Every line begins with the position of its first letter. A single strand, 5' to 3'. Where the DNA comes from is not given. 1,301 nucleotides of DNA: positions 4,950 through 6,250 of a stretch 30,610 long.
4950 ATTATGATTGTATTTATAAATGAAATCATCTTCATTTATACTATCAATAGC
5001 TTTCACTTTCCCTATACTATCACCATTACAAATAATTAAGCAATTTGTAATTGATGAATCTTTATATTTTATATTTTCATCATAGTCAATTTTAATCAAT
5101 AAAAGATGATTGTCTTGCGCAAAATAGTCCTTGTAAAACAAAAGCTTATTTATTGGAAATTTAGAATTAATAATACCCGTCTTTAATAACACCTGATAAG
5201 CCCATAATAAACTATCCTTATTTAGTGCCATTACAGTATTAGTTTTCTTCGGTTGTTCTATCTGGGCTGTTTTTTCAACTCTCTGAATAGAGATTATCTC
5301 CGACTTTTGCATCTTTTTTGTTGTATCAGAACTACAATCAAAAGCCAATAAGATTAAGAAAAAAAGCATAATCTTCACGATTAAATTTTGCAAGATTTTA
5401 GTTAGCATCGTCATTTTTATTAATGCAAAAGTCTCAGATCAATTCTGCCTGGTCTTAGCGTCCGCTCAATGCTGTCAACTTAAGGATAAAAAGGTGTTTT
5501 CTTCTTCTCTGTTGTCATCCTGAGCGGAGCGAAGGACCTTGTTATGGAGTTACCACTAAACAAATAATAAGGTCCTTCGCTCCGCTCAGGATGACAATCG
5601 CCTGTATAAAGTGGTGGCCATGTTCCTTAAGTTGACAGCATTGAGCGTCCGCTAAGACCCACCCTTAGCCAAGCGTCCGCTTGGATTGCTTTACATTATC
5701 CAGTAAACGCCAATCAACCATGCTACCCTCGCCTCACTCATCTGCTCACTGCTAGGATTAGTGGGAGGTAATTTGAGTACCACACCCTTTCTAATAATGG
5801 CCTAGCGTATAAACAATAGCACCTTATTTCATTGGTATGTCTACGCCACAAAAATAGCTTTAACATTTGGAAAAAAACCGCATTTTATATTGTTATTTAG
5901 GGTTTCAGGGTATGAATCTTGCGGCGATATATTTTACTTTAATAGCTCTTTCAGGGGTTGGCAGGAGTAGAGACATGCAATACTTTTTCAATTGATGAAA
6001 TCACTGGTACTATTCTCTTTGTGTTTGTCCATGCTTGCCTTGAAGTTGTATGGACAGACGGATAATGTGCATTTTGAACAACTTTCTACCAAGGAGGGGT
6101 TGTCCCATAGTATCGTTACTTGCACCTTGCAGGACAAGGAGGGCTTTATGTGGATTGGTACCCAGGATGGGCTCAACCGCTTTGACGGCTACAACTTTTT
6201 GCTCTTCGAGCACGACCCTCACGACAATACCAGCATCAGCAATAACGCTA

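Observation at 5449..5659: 211-bp MITE-like element with 35-bp TIRs and a 28-bp perfect internal stem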

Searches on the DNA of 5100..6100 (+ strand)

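Call 4: search_rna_families(source=window, start=5100, end=6100, threshold=evalue, max_evalue=10, show_alignments=3)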
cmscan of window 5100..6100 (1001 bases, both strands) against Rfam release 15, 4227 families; matches with E-value up to 10: 8.
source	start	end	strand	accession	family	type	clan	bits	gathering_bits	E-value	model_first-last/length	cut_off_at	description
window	5511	5598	-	RF00848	mir-61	Gene; miRNA;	-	43.8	77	5.9e-07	1-85/85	no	mir-61 microRNA precursor family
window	5524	5586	+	RF04252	mir-8186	Gene; miRNA;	-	36.7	80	2.7e-06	1-61/61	no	mir-8186 microRNA precursor family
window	5523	5585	-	RF04252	mir-8186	Gene; miRNA;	-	34.6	80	1.1e-05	1-61/61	no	mir-8186 microRNA precursor family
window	5509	5600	-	RF03785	mir-974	Gene; miRNA;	-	33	90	0.00026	1-91/91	no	mir-974 microRNA precursor family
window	5525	5584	+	RF03173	mir-4504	Gene; miRNA;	-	21.5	104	0.17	1-92/92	no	mir-4504 microRNA precursor family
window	5795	5848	-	RF01277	snoU54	Gene; snRNA; snoRNA; CD-box;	CL00008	19.6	35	0.38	1-67/67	no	Small nucleolar RNA U54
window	5190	5257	+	RF02853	Ysr201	Gene; sRNA;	-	14.9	62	9.6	1-70/70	no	Yersinia sRNA 201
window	5316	5353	+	RF02590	Spy1186876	Gene; sRNA;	-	12.9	208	4.5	90-127/243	no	S. pyogenes small RNA 1186876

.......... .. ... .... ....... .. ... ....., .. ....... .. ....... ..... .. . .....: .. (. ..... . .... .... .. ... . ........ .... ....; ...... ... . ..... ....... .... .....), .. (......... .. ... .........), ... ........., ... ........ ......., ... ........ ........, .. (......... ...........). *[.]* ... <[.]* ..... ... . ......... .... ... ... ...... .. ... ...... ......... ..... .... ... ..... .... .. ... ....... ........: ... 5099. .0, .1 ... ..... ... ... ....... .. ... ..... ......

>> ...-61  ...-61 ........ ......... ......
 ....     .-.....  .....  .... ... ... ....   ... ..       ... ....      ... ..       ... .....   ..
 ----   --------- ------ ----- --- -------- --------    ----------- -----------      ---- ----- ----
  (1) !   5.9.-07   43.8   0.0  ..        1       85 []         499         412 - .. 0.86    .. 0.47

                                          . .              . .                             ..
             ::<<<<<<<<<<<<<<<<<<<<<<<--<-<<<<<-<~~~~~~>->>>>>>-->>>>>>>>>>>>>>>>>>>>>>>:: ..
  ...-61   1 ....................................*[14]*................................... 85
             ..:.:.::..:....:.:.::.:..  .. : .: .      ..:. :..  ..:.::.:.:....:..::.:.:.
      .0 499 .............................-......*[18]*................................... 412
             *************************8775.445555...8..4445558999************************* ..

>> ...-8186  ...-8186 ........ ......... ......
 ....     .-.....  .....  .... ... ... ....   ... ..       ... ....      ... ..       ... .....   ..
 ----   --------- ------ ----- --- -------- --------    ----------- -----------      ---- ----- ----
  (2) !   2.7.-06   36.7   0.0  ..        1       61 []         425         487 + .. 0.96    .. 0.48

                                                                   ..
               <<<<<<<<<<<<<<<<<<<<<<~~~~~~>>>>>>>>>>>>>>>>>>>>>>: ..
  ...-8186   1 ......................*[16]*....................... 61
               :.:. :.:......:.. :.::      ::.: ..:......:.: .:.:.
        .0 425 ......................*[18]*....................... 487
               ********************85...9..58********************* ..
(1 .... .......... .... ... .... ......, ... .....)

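Call 70: search_dna_similar(query=window:5440-5670:+, collection=plasmids, mode=distant, max_evalue=0.001, max_rows=25)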
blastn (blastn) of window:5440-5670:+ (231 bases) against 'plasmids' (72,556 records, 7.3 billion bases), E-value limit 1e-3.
Records with a match: 1; places in all: 1; records where one place covers at least 80% of the query: 0.
Best place of each record, by identity: 80-90% 1.
By first word of the organism name: Chondrinema 1.
By predicted mobility (MOB-suite, as given by PLSDB): non-mobilizable 1.
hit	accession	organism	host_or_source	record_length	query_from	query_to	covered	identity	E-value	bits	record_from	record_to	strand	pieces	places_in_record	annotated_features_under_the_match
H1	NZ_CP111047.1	Chondrinema litorale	Seaweed,red alga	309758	10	53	19%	88.9%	3e-5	56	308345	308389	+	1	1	none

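Call 71: get_annotated_region(hit=H1, flank=2500)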
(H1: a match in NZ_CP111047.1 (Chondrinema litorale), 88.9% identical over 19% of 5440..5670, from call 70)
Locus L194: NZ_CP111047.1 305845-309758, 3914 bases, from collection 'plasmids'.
description: Chondrinema litorale strain WSW3-B12 plasmid unnamed5, complete sequence
organism: Chondrinema litorale (NCBI taxid 2994555)
taxonomy: Bacteria; Bacteroidota; Cytophagia; Cytophagales; Flammeovirgaceae; Chondrinema; Chondrinema litorale
host: -; source: Seaweed,red alga; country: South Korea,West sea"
typing (MOB-suite, as given by PLSDB): non-mobilizable
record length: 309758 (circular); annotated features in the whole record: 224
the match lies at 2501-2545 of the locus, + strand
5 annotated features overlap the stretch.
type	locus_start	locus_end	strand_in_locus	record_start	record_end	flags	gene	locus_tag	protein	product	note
CDS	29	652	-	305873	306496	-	-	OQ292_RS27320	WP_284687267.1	hypothetical protein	-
CDS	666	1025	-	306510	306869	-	-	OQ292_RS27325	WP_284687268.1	DUF4180 domain-containing protein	-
CDS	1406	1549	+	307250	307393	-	-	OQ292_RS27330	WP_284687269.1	hypothetical protein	-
CDS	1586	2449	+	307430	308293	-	-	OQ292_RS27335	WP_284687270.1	hypothetical protein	-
CDS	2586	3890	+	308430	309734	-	-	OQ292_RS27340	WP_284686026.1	IS4 family transposase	-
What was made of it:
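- The C. litorale copy is annotated 'IS4 family transposase' (call 71).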

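Call 75: search_dna_similar(query=L194:2520-3911:+, collection=plasmids, mode=near, max_rows=20)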
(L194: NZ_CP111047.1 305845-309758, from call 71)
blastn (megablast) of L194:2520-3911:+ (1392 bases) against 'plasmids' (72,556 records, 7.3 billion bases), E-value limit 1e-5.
Records with a match: 3; places in all: 5; records where one place covers at least 80% of the query: 2.
Best place of each record, by identity: >=99% 2; 95-99% 1.
By first word of the organism name: Chondrinema 3.
By predicted mobility (MOB-suite, as given by PLSDB): non-mobilizable 3.
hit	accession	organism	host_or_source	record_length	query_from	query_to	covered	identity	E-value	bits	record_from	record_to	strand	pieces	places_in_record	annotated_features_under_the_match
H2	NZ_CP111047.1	Chondrinema litorale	Seaweed,red alga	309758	1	1392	100%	100.0%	0e+0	2571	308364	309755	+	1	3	IS4 family transposase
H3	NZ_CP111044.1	Chondrinema litorale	Seaweed,red alga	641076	1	1392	100%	96.1%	0e+0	2272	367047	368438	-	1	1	IS4 family transposase | hypothetical protein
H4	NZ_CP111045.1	Chondrinema litorale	Seaweed,red alga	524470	1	705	51%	99.4%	0e+0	1280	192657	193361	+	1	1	hypothetical protein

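Call 76: get_annotated_region(hit=H3, flank=150)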
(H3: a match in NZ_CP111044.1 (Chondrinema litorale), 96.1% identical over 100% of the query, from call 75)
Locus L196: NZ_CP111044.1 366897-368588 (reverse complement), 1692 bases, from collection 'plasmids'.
description: Chondrinema litorale strain WSW3-B12 plasmid unnamed2, complete sequence
organism: Chondrinema litorale (NCBI taxid 2994555)
taxonomy: Bacteria; Bacteroidota; Cytophagia; Cytophagales; Flammeovirgaceae; Chondrinema; Chondrinema litorale
host: -; source: Seaweed,red alga; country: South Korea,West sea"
typing (MOB-suite, as given by PLSDB): non-mobilizable
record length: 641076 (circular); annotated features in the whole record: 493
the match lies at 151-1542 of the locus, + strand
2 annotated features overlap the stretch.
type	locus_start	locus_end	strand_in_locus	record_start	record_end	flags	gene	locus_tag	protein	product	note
CDS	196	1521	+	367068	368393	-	-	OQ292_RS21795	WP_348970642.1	IS4 family transposase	-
CDS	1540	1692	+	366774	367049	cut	-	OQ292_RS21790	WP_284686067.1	hypothetical protein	-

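Call 77: search_dna_similar(query=L194:2480-2600:+, collection=plasmids, mode=distant, max_rows=30, max_evalue=0.001)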
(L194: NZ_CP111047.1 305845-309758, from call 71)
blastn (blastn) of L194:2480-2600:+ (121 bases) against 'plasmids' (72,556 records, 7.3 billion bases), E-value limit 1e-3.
Records with a match: 3; places in all: 5; records where one place covers at least 80% of the query: 1.
Best place of each record, by identity: >=99% 2; 90-95% 1.
By first word of the organism name: Chondrinema 3.
By predicted mobility (MOB-suite, as given by PLSDB): non-mobilizable 3.
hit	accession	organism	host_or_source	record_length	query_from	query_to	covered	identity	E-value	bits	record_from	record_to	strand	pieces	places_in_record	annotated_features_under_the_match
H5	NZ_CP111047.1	Chondrinema litorale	Seaweed,red alga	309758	1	121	100%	100.0%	6e-55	219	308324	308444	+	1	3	IS4 family transposase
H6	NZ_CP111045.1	Chondrinema litorale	Seaweed,red alga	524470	40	121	68%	100.0%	8e-34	149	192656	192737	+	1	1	none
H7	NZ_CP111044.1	Chondrinema litorale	Seaweed,red alga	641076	39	121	69%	94.0%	3e-27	128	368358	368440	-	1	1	IS4 family transposase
